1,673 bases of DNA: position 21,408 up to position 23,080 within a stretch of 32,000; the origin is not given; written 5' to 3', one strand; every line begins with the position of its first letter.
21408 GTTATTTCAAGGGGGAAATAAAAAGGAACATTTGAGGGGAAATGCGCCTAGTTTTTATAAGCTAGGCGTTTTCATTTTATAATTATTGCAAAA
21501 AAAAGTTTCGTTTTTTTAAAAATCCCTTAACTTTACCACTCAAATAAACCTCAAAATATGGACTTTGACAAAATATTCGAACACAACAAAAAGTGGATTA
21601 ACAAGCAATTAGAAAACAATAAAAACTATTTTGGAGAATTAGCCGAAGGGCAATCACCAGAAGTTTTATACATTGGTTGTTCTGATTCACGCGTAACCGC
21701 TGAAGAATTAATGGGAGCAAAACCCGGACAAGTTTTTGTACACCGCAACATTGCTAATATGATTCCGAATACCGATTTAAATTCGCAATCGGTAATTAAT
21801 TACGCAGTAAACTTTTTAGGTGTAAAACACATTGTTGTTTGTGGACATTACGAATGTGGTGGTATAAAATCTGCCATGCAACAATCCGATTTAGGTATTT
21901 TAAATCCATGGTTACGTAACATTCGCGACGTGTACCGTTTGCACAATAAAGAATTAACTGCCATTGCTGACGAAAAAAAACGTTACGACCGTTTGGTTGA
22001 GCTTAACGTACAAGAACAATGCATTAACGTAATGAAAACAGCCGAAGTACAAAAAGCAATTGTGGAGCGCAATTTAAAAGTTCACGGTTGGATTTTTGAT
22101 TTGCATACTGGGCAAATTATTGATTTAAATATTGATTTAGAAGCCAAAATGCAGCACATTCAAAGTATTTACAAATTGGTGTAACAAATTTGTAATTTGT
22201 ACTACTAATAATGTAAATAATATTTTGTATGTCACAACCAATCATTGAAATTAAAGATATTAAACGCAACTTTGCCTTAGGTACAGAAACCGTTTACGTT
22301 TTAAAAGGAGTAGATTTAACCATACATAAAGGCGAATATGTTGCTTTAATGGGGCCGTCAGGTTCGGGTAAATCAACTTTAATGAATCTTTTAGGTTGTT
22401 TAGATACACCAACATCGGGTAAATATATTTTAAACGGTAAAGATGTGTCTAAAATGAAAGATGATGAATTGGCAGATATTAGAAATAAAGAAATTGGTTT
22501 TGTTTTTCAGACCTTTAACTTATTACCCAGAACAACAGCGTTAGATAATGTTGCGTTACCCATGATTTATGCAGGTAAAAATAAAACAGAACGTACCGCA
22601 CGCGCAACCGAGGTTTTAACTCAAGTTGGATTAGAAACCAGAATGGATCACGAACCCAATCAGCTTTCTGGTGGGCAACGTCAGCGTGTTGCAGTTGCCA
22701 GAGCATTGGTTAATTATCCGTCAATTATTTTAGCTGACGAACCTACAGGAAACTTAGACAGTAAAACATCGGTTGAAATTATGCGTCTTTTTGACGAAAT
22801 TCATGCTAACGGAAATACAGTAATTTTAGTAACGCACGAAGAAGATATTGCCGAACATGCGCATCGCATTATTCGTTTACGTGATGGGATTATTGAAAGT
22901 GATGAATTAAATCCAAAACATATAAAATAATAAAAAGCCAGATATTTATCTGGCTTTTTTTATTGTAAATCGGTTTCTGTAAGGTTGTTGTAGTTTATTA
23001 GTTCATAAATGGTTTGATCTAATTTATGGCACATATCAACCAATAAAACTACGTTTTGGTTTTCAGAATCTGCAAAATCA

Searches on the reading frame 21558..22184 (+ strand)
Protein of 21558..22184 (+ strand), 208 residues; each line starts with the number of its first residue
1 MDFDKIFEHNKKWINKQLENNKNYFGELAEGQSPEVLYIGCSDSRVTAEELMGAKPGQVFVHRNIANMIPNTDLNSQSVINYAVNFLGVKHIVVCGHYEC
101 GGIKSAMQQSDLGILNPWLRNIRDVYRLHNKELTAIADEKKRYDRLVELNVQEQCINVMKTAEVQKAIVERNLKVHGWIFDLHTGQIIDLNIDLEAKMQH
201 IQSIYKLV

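Call 68: search_protein_families(library=pfam, proteins=[window:21558-22184:+], max_evalue=0.0001)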
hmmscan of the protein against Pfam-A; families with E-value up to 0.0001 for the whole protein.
window:21558-22184:+ (208 aa): 1 family
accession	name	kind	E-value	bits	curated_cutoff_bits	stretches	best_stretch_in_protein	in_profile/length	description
PF00484.24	Pro_CA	-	8.3e-53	179.3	25.7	1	37-187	2-156/156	Carbonic anhydrase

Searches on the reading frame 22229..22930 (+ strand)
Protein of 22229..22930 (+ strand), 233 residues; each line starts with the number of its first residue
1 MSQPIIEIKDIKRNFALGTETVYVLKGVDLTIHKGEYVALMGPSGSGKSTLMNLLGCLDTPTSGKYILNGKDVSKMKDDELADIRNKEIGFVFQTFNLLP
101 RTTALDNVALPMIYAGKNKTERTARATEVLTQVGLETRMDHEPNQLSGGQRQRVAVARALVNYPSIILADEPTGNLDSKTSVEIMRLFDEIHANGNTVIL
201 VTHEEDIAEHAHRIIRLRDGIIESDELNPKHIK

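Call 68: search_protein_families(library=pfam, proteins=[window:22229-22930:+], max_evalue=0.0001)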
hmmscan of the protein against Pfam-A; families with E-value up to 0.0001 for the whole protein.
window:22229-22930:+ (233 aa): 3 families
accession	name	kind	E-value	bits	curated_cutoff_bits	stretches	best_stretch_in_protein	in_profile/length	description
PF00005.33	ABC_tran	-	7.3e-37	127.5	25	1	25-173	1-136/137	ABC transporter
PF13304.12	AAA_21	-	2.2e-07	31.7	27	0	147-203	239-298/304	AAA domain, putative AbiEii toxin, Type IV TA system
PF02463.25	SMC_N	-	1e-06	28.8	40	0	37-217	26-211/220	RecF/RecN/SMC N terminal domain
